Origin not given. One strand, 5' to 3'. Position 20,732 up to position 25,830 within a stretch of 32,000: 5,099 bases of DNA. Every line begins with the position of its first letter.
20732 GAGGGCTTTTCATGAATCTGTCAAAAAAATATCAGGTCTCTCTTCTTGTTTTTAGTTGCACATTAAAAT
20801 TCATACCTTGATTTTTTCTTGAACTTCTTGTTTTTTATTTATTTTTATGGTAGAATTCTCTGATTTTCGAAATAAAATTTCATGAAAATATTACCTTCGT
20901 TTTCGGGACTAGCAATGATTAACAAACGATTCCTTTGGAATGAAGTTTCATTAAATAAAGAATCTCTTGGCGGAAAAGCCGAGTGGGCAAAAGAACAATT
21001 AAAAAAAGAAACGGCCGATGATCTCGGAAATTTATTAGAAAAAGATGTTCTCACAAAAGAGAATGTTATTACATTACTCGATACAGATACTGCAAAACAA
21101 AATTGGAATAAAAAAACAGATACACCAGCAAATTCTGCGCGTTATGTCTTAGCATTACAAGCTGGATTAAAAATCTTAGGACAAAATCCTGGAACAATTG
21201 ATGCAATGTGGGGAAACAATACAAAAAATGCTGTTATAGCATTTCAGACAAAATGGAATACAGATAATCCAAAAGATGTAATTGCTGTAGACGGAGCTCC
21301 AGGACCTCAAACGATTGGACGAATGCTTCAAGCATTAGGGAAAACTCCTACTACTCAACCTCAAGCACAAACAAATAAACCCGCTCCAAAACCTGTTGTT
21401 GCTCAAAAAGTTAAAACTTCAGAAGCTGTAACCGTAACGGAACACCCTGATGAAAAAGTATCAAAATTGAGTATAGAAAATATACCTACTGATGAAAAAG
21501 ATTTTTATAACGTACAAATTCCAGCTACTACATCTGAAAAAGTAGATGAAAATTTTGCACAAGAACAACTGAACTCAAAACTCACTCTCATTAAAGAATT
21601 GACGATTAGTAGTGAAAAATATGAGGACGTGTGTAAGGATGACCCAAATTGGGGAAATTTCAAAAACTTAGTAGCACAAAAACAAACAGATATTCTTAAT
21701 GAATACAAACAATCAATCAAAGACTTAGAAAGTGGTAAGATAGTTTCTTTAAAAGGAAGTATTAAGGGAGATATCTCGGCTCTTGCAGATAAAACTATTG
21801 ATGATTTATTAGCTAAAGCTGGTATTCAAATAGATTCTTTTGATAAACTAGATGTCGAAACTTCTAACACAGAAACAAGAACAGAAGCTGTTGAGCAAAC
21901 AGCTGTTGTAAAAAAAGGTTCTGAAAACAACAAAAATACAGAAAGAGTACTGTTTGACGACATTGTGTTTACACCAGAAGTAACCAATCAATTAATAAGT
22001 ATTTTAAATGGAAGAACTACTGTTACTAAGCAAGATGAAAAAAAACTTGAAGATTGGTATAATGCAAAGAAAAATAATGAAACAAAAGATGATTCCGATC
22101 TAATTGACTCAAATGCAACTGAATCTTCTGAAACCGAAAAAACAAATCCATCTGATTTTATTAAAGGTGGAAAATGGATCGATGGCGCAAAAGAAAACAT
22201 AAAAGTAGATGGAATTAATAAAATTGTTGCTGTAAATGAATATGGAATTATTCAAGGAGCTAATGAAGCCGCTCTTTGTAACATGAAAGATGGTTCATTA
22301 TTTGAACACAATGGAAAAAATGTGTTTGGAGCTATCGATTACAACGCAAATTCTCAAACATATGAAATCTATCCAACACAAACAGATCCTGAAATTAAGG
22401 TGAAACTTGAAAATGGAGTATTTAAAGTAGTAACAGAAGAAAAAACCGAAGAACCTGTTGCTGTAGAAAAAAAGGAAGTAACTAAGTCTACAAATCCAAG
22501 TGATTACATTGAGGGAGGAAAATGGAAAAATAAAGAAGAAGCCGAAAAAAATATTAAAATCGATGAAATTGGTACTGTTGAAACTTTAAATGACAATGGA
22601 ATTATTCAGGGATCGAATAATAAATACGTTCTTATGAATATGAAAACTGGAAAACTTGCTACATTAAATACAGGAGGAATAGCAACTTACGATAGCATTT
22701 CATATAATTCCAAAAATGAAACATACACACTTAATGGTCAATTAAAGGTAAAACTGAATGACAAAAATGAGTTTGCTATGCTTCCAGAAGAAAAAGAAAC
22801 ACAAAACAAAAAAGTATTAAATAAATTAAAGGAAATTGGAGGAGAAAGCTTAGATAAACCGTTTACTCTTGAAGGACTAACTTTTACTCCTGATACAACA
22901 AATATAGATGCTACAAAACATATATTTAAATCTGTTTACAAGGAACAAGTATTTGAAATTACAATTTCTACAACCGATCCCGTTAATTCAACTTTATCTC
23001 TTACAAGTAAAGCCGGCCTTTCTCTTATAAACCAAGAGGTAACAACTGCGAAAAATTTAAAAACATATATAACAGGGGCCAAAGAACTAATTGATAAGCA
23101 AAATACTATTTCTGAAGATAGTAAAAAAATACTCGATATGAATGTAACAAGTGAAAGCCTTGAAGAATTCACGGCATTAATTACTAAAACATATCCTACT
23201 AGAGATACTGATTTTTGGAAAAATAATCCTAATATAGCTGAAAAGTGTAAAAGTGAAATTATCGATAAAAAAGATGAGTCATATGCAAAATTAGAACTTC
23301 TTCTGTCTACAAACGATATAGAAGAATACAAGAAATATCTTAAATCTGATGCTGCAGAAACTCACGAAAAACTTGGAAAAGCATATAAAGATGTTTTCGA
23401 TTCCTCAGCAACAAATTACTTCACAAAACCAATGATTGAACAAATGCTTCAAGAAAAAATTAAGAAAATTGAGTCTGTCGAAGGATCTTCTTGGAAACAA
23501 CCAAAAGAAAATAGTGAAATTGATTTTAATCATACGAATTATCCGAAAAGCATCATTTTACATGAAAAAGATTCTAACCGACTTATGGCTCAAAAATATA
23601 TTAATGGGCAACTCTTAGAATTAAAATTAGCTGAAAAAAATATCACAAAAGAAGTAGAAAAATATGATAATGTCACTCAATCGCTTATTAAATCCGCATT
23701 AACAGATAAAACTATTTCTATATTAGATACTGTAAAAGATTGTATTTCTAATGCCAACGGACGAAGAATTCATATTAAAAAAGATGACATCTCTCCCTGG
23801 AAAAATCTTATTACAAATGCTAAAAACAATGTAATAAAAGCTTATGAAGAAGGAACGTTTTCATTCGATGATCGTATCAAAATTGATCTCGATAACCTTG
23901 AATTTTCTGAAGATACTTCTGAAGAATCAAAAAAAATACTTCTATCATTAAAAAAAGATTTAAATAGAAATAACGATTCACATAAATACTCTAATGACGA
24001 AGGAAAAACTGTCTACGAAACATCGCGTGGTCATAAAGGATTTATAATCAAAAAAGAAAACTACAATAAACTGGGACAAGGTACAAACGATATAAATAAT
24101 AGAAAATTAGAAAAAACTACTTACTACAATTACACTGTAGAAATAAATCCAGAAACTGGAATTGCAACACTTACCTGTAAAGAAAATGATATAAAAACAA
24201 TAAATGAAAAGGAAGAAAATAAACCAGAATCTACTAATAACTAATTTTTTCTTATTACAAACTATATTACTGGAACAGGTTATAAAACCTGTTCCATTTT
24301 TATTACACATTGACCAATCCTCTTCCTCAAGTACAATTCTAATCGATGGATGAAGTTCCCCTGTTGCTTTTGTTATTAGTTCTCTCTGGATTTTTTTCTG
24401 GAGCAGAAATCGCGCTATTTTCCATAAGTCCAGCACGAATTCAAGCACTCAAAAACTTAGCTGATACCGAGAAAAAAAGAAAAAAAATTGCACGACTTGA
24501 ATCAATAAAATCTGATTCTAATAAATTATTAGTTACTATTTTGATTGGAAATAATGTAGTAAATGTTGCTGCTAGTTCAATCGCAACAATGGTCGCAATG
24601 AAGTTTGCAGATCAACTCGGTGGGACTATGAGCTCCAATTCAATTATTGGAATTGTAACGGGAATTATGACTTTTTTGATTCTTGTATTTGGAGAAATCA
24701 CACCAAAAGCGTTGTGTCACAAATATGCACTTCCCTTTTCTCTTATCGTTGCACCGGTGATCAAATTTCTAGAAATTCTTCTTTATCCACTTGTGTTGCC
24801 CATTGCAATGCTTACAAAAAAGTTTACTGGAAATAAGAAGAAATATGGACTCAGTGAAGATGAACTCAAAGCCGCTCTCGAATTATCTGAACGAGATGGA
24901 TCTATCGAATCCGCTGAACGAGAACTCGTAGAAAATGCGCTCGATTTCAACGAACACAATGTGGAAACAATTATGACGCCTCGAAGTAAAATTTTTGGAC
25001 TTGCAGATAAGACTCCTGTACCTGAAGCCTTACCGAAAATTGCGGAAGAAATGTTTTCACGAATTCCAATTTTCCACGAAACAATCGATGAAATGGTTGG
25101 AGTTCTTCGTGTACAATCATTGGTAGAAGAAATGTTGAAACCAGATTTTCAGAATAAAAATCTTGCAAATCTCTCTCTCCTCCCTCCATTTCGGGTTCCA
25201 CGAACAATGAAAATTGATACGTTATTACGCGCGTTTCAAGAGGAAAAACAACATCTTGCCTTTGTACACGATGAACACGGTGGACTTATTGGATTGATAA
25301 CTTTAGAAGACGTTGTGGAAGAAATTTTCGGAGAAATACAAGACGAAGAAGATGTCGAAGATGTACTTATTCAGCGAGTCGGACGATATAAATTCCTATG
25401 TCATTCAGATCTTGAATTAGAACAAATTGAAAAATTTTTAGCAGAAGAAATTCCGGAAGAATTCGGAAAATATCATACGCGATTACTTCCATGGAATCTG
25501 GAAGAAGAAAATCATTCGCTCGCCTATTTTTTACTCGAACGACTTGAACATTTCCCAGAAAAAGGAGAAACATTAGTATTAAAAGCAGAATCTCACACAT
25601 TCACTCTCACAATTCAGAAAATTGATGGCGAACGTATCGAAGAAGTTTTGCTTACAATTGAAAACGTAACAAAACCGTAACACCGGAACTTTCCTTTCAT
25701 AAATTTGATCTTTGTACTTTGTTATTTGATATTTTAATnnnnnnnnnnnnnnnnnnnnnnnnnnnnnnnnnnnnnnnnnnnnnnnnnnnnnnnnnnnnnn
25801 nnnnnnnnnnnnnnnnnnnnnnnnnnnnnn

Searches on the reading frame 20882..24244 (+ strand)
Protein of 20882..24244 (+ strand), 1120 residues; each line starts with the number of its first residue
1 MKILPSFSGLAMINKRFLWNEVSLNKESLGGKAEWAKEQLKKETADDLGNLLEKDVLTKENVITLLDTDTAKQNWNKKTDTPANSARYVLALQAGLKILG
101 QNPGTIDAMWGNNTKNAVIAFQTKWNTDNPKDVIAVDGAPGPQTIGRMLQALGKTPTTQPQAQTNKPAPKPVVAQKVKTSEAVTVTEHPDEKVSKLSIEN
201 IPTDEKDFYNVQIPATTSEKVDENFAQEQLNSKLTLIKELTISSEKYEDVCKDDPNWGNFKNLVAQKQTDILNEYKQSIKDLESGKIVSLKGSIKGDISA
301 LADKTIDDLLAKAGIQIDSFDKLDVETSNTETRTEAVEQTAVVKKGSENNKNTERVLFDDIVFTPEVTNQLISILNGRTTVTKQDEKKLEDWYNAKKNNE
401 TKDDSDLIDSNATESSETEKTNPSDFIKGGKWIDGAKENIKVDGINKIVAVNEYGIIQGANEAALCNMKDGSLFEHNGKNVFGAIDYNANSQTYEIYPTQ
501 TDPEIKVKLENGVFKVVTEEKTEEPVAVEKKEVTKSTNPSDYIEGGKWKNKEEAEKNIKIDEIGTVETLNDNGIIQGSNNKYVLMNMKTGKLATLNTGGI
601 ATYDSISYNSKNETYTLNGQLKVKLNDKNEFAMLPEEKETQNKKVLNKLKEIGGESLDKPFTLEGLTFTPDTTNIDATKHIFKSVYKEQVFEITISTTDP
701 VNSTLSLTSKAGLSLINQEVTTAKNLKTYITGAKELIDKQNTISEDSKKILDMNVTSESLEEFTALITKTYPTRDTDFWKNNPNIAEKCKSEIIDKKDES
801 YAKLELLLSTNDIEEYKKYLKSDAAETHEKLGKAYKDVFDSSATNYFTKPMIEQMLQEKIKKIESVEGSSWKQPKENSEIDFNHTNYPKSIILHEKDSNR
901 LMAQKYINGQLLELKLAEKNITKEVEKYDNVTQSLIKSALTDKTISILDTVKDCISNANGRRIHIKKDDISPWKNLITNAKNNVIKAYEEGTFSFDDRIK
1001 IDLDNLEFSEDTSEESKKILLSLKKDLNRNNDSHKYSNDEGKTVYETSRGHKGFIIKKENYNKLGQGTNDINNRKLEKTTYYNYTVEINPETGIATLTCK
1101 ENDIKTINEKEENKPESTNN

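Call 51: search_protein_families(library=pfam, proteins=[window:20882-24244:+], max_evalue=0.01)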
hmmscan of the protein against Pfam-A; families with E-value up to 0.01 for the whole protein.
window:20882-24244:+ (1120 aa): 1 family
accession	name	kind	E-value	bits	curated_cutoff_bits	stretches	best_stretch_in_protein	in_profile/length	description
PF01471.23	PG_binding_1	-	4.2e-07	30.5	23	1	89-148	5-57/57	Putative peptidoglycan binding domain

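Call 52: search_protein_families(library=ncbifam, proteins=[window:20882-24244:+], max_evalue=0.01)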
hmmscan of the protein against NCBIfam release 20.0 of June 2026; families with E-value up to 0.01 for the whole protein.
window:20882-24244:+ (1120 aa): 1 family
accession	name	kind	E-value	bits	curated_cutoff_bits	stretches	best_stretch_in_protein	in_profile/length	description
TIGR02869.1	spore_SleB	equivalog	0.00013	21.9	236.5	1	87-165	14-81/201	spore cortex-lytic enzyme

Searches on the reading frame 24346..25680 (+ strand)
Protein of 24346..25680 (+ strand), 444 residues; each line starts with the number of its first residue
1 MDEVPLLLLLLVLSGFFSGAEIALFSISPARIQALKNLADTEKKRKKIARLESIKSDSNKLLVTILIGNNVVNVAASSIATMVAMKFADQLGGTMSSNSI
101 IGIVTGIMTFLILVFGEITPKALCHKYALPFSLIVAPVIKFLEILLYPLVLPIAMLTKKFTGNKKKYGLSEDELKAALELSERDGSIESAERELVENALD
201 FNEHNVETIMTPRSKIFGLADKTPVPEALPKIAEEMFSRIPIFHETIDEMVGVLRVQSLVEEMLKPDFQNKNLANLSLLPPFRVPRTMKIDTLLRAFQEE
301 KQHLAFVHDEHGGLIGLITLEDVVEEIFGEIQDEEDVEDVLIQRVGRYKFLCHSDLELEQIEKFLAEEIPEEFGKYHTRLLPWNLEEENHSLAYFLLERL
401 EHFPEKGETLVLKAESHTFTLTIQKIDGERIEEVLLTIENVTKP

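Call 51: search_protein_families(library=pfam, proteins=[window:24346-25680:+], max_evalue=0.01)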
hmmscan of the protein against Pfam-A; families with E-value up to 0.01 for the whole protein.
window:24346-25680:+ (444 aa): 3 families
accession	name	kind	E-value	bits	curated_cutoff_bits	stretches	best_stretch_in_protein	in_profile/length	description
PF01595.25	CNNM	-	4.6e-49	167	28.4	1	7-191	3-181/181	Cyclin M transmembrane N-terminal domain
PF00571.33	CBS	-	4.9e-10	40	24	1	280-328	8-56/57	CBS domain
PF03471.22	CorC_HlyC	-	5.3e-10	39.6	27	1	379-438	21-79/81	Transporter associated domain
